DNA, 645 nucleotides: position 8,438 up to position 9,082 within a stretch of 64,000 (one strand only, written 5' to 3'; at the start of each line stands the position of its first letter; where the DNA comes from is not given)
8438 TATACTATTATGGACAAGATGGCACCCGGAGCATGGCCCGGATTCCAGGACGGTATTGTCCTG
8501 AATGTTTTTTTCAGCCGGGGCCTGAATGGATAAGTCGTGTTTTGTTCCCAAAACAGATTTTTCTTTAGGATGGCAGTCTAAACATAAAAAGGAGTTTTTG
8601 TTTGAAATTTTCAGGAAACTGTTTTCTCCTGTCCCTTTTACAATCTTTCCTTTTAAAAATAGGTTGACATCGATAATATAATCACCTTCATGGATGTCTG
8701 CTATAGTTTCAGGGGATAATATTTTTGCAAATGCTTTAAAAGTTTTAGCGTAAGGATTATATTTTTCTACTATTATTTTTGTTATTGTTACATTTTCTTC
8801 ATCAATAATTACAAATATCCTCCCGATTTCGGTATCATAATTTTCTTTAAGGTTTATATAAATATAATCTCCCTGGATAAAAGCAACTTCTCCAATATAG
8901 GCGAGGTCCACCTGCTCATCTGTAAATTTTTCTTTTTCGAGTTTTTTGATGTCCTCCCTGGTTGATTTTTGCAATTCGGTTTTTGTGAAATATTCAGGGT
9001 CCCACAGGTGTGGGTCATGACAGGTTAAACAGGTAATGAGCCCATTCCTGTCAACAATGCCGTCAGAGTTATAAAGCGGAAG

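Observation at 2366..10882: Multiheme cytochrome fused to a parallel beta-helix, Ig-like arrays and a C-terminal SPOR-like peptidoglycan-binding domain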

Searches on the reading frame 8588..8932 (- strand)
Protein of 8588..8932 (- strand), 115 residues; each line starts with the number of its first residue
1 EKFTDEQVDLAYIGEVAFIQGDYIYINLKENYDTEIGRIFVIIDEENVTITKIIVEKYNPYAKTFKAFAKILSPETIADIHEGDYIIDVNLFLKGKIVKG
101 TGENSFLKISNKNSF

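Call 74: search_protein_families(library=pfam, proteins=[window:8588-8932:-], max_evalue=1)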
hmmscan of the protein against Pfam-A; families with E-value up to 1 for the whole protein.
seq(115 aa): 1 family
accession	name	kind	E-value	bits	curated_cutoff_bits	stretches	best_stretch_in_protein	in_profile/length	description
PF17961.7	Big_8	-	0.046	14.3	22.9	1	20-57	23-64/103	Bacterial Ig domain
